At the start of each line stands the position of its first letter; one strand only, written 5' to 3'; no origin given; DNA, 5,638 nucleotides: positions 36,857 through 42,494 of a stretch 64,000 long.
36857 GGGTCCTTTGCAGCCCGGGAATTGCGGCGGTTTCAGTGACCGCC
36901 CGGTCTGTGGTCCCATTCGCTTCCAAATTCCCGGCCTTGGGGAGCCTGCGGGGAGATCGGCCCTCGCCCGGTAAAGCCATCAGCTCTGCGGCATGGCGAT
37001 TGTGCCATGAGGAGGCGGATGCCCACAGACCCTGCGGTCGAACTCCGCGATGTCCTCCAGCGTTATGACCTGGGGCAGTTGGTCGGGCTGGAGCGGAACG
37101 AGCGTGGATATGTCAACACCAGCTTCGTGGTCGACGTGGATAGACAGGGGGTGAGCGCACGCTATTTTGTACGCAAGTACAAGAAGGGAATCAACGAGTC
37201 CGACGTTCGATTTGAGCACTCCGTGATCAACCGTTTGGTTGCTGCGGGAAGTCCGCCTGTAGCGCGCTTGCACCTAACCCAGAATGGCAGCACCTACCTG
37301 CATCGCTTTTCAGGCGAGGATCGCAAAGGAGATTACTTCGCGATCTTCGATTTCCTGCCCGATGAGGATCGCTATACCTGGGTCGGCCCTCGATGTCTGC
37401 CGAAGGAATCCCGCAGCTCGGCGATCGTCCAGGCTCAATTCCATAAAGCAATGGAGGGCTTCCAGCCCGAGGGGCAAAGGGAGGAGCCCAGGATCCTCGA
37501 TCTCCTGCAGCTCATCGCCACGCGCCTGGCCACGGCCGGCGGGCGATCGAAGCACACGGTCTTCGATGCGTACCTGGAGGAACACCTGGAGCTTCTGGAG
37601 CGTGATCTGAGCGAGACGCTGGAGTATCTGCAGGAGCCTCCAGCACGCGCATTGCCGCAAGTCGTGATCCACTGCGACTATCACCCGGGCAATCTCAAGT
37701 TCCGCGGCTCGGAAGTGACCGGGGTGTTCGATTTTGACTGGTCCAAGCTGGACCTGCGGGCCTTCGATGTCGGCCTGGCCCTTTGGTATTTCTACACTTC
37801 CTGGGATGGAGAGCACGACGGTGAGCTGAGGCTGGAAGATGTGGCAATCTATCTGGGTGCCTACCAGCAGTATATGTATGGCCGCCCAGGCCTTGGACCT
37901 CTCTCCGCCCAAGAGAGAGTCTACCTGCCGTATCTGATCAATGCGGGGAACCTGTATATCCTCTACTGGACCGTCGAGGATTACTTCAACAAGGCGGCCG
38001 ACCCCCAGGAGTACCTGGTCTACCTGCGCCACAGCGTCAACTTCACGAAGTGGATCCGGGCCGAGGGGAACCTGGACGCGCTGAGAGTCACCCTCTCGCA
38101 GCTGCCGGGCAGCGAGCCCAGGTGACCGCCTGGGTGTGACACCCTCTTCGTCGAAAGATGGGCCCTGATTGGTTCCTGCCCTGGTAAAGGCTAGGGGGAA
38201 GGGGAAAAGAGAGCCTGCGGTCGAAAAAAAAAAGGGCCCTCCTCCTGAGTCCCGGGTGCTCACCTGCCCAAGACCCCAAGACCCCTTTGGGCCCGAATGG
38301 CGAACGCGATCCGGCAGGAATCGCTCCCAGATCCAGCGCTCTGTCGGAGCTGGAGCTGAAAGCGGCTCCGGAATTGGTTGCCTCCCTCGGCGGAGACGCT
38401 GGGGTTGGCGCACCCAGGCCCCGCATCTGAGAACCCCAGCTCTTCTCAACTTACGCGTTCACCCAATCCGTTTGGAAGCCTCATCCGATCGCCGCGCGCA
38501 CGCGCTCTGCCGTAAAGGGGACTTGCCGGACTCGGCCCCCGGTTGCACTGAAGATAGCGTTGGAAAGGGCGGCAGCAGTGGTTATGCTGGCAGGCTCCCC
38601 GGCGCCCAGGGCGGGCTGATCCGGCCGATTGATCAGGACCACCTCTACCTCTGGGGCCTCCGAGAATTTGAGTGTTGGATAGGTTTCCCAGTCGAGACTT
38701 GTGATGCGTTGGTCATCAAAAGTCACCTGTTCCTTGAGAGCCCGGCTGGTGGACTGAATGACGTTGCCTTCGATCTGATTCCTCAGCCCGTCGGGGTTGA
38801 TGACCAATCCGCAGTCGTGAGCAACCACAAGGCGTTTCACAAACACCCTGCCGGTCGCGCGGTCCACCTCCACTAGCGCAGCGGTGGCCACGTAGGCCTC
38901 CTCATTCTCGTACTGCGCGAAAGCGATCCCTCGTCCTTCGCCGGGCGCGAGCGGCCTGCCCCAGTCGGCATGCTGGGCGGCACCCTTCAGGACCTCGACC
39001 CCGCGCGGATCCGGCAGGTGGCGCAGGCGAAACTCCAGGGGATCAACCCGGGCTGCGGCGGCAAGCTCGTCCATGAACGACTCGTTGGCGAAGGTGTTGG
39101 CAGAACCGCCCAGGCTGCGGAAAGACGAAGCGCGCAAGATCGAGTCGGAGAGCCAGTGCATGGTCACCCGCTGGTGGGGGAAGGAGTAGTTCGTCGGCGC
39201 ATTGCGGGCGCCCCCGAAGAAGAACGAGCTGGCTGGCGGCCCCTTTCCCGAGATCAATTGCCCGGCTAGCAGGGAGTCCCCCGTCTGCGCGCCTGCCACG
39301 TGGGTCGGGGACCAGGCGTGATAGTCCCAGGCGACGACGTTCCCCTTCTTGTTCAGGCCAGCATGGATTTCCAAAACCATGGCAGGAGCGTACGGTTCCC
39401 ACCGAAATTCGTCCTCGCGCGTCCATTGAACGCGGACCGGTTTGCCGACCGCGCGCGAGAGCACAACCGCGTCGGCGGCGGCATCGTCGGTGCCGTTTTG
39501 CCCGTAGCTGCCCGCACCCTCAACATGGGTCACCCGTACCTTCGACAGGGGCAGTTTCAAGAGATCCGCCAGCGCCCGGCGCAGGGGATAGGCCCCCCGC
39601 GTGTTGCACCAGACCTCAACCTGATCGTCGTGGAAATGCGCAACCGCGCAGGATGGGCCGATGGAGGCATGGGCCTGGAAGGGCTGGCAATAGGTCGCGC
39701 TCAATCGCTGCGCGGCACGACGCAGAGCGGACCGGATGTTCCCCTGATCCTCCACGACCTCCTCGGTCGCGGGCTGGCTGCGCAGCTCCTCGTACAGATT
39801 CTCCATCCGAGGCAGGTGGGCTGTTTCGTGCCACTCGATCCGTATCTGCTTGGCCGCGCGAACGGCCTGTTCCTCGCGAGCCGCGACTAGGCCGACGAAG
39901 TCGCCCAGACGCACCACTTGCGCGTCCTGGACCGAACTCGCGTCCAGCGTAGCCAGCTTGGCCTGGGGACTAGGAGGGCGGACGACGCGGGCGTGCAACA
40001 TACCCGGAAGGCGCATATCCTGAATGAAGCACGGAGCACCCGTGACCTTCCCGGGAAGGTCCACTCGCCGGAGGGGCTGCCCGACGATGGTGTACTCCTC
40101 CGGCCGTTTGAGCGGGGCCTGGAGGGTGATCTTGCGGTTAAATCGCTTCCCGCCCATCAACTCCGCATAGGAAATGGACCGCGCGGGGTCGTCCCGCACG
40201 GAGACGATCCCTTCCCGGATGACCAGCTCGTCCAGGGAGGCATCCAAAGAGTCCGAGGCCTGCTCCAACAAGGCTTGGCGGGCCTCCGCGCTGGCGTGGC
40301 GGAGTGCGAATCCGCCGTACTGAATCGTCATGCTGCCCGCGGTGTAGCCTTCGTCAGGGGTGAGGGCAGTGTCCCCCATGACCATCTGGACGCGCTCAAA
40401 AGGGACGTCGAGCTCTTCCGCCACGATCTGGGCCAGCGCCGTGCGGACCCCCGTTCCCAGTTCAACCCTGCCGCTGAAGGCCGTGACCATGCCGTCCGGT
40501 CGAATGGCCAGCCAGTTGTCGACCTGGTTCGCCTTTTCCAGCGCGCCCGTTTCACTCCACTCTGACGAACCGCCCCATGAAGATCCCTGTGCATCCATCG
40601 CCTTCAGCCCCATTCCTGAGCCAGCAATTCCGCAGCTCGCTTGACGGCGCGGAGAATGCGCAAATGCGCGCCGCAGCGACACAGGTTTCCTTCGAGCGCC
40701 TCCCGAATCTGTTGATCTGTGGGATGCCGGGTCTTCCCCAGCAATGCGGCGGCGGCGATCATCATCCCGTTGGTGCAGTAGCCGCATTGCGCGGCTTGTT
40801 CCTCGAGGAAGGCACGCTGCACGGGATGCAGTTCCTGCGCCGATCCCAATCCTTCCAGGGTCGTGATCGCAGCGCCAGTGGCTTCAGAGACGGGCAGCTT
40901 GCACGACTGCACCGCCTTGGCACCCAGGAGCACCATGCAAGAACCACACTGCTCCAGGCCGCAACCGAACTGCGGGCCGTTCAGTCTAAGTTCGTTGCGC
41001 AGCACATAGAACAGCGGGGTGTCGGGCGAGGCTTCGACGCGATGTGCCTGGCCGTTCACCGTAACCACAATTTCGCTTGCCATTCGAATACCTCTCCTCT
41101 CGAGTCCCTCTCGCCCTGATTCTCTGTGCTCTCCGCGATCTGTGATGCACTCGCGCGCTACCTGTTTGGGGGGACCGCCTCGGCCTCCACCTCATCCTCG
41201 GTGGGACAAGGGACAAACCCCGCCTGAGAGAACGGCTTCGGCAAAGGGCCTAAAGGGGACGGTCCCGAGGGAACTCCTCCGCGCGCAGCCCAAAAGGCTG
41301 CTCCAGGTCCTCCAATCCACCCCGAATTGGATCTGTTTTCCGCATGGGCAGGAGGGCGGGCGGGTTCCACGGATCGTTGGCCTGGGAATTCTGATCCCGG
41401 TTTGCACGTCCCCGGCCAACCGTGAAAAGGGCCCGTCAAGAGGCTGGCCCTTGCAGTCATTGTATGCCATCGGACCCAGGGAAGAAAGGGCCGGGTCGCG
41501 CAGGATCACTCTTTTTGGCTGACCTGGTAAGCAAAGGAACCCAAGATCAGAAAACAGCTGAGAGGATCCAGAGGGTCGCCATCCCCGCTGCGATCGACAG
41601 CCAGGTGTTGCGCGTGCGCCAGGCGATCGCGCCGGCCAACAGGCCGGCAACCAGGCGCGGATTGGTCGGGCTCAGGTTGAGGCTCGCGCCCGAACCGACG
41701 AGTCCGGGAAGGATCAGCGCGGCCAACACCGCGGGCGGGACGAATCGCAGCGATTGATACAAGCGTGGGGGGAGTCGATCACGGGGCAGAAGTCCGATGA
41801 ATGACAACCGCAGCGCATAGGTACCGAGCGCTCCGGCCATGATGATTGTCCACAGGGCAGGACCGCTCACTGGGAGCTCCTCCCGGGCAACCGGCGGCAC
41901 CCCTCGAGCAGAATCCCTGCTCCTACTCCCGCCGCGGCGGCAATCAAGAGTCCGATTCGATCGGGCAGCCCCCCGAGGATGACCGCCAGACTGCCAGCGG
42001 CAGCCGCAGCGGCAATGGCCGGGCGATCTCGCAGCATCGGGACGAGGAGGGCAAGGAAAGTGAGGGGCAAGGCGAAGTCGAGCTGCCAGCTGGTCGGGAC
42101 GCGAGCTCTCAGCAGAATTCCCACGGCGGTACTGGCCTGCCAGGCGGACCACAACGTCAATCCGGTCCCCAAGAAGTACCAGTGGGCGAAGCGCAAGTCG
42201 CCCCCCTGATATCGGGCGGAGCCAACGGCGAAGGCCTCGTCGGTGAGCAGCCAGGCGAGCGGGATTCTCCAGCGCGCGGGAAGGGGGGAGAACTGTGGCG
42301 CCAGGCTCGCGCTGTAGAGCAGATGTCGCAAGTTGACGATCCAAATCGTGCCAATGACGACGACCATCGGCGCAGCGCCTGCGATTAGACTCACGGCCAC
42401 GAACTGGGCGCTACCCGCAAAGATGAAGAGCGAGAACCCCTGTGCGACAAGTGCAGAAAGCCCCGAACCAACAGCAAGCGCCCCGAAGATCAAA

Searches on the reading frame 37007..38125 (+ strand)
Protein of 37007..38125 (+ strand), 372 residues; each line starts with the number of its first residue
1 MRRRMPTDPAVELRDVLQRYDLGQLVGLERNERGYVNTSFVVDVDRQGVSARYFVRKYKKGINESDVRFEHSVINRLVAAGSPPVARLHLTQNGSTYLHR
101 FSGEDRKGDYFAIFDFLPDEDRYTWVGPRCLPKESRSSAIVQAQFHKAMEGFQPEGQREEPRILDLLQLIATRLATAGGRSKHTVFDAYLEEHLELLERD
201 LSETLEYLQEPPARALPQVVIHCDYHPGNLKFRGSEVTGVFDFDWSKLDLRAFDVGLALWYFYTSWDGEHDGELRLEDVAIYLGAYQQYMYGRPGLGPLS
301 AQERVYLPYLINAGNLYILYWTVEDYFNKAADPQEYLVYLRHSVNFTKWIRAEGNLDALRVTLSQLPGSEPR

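Call 9: search_protein_families(library=pfam, proteins=[window:37007-38125:+], max_evalue=0.001)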
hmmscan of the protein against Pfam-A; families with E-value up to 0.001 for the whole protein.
window:37007-38125:+ (372 aa): 1 family
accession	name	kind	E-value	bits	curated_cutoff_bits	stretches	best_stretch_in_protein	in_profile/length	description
PF01636.29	APH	-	3.7e-27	96.1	23.2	1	29-276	3-223/239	Phosphotransferase enzyme family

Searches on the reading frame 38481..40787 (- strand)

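Call 9: search_protein_families(library=pfam, proteins=[window:38481-40787:-], max_evalue=0.001)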
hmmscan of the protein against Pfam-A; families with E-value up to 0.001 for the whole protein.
window:38481-40787:- (768 aa): 3 families
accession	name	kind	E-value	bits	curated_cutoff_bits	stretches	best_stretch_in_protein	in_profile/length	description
PF20256.3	MoCoBD_2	-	8e-46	157.2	27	2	84-222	43-177/283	Molybdopterin cofactor-binding domain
PF02738.23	MoCoBD_1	-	8.8e-32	110.6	27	1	342-589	7-242/244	Molybdopterin cofactor-binding domain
PF01315.27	Ald_Xan_dh_C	-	1.4e-06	29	31.3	0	249-290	1-42/110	Aldehyde oxidase and xanthine dehydrogenase, a/b hammerhead domain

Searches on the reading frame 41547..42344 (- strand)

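Call 9: search_protein_families(library=pfam, proteins=[window:41547-42344:-], max_evalue=0.001)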
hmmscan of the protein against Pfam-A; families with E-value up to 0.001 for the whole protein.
window:41547-42344:- (265 aa): 1 family
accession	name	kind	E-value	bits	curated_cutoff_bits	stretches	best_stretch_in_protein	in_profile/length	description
PF05437.17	AzlD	-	4e-25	88.3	23.7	1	165-261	2-98/99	Branched-chain amino acid transport protein (AzlD)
